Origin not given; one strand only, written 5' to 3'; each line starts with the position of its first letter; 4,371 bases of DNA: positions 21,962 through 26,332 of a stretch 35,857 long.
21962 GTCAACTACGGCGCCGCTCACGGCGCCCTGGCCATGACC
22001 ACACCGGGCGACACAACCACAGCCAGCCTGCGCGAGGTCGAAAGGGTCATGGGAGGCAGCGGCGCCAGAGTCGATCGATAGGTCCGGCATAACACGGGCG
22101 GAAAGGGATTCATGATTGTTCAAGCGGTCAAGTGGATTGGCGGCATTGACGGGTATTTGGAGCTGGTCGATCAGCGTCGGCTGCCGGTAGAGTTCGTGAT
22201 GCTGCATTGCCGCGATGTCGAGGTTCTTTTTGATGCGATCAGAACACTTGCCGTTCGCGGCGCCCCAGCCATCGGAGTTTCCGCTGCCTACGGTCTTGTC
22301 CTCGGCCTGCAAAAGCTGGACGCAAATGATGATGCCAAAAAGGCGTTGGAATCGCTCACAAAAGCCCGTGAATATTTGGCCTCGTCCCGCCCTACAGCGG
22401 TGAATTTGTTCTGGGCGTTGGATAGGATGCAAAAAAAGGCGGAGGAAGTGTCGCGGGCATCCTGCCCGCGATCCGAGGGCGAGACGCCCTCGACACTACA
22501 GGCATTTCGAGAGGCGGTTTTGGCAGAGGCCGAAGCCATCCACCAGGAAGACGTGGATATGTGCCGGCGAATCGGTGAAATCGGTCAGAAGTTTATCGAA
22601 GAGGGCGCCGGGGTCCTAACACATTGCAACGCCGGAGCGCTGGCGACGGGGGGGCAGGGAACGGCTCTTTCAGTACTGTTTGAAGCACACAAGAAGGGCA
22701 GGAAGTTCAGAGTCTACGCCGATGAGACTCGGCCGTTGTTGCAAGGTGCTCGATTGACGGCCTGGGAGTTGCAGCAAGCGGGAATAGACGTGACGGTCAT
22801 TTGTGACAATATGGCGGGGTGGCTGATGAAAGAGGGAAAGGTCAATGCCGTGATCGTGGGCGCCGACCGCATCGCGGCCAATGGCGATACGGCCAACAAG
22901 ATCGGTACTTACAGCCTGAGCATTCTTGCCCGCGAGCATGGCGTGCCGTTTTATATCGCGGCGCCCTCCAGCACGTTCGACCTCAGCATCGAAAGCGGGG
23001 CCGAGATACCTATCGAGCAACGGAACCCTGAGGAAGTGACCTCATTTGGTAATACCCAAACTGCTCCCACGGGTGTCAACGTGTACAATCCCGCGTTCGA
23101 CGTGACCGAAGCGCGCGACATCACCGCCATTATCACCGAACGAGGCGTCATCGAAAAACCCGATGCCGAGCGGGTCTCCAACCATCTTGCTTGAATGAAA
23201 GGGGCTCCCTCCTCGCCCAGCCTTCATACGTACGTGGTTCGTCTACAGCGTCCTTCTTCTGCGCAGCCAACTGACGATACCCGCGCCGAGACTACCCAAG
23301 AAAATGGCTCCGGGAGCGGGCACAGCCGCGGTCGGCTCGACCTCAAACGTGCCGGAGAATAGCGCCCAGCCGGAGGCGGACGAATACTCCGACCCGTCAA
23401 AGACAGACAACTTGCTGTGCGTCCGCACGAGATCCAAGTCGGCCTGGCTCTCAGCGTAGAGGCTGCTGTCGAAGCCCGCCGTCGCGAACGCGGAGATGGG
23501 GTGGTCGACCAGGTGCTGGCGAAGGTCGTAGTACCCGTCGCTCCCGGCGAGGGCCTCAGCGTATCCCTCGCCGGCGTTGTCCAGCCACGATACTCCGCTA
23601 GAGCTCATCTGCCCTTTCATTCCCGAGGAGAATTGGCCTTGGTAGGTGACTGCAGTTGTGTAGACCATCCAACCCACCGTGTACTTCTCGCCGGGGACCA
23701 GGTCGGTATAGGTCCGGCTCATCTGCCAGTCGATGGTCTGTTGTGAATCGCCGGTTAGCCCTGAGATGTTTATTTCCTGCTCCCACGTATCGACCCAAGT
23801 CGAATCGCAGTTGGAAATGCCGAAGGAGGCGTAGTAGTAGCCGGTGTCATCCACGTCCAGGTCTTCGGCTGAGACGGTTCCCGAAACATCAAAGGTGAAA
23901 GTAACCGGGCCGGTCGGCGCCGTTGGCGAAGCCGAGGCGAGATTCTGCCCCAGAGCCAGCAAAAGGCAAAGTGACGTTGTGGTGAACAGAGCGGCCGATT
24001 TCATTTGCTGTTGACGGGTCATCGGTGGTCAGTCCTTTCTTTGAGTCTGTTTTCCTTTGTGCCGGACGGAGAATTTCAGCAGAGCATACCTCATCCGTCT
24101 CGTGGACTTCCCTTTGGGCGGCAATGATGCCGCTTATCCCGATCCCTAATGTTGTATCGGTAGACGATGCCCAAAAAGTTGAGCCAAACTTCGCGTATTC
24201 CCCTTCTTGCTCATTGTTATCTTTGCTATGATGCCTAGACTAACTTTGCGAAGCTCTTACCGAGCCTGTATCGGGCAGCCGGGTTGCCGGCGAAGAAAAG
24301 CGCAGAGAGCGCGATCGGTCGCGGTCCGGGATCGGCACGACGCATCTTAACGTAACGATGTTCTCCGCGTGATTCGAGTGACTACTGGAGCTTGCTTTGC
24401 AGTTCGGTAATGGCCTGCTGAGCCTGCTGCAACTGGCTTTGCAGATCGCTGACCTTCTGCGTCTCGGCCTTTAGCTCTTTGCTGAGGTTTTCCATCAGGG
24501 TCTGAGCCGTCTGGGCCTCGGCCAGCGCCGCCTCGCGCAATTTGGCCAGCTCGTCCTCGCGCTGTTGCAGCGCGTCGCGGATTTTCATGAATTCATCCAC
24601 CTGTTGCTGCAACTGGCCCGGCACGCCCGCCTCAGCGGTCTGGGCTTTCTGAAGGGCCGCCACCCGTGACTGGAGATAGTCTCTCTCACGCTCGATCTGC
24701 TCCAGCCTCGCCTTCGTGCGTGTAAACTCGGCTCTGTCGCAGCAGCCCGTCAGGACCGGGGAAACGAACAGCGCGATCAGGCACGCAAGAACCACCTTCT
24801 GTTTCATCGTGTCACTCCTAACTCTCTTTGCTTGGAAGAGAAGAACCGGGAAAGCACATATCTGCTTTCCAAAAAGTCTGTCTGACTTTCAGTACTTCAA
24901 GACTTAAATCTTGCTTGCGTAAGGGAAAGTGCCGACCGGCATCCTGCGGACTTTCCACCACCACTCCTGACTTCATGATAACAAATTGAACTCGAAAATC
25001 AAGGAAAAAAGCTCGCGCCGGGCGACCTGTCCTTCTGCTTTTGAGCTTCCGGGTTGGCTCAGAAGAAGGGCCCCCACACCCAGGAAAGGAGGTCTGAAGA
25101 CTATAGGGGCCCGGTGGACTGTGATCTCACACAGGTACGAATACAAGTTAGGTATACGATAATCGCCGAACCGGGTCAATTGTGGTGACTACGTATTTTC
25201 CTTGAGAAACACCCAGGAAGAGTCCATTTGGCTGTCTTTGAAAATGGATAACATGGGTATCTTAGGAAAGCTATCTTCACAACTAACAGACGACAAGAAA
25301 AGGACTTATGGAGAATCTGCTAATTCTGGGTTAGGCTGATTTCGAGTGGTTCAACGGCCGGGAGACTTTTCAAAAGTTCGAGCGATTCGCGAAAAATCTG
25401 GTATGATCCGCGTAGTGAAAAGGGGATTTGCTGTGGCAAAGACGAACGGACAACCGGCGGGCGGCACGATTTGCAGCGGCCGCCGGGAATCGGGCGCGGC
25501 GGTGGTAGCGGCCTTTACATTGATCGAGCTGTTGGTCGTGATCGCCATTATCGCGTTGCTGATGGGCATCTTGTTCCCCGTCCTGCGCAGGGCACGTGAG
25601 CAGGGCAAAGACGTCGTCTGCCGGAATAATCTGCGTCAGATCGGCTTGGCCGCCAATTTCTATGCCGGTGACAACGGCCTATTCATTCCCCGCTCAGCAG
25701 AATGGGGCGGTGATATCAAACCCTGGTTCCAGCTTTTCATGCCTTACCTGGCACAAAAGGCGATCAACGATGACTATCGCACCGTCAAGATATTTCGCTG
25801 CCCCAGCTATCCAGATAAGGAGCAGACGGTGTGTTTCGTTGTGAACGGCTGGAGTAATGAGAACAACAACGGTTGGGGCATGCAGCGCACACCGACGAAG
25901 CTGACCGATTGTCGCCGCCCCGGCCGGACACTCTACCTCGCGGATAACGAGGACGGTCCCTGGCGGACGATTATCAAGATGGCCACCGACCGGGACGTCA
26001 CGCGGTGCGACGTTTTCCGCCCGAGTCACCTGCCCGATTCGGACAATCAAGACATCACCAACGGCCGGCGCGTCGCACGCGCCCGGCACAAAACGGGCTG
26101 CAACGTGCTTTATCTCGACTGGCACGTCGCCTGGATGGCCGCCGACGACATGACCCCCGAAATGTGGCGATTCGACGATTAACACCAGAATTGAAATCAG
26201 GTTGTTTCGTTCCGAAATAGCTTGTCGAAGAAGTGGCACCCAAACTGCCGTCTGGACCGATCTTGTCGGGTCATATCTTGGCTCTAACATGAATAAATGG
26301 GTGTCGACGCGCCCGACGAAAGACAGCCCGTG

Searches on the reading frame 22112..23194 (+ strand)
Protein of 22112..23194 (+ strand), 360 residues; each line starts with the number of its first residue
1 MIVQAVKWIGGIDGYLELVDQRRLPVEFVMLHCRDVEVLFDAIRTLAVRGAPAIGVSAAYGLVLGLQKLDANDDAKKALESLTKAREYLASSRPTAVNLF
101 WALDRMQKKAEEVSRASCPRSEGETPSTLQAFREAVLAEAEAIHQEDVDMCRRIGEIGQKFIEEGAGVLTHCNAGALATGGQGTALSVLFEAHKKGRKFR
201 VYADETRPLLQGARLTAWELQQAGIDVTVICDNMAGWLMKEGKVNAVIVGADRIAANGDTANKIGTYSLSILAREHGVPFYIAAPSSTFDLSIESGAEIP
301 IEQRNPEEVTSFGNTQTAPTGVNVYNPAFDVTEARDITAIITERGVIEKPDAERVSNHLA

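Call 4: search_protein_families(library=pfam, proteins=[window:22112-23194:+], max_evalue=0.01)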
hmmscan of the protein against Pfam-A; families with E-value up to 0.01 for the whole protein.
window:22112-23194:+ (360 aa): 1 family
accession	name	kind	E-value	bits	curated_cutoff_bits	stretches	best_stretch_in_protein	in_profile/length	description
PF01008.23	IF-2B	-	1.9e-91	306.6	22.4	1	48-348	2-279/280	Initiation factor 2 subunit family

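Call 5: search_protein_families(library=ncbifam, proteins=[window:22112-23194:+], max_evalue=0.001)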
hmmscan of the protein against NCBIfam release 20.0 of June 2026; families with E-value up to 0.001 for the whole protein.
window:22112-23194:+ (360 aa): 8 families
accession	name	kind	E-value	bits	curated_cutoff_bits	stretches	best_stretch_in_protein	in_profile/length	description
NF004326.0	PRK05720.1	subfamily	2e-141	470.9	271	1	3-357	10-350/358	s-methyl-5-thioribose-1-phosphate isomerase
TIGR00512.1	salvage_mtnA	equivalog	1.1e-134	448.6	279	1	5-348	2-334/335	S-methyl-5-thioribose-1-phosphate isomerase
TIGR00524.1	eIF-2B_rel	subfamily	1.7e-115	385.3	185.85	1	33-349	1-303/303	S-methyl-5-thioribose-1-phosphate isomerase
NF004700.0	PRK06036.1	equivalog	6.3e-113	377.3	528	1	15-351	12-332/339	S-methyl-5-thioribose-1-phosphate isomerase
NF004436.0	PRK05772.1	equivalog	1.6e-98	330.3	521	1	12-355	22-357/363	S-methyl-5-thioribose-1-phosphate isomerase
TIGR00511.1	ribulose_e2b2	equivalog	1.6e-60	204.9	314.1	1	37-348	3-287/301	ribose 1,5-bisphosphate isomerase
NF006210.0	PRK08335.1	equivalog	1e-25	90.6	339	1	133-350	78-272/275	translation initiation factor IF-2B subunit alpha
NF004994.0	PRK06372.1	equivalog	7.4e-15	55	249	1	200-349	111-248/253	translation initiation factor IF-2B subunit delta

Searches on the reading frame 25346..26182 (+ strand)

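Call 19: search_protein_families(library=pfam, proteins=[window:25346-26182:+], max_evalue=0.00001)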
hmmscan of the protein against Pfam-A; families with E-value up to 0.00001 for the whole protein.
window:25346-26182:+ (278 aa): 1 family
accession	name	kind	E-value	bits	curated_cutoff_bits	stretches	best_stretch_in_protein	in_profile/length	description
PF07596.16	SBP_bac_10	-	2.9e-09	37.8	23.3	0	82-145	2-70/268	Protein of unknown function (DUF1559)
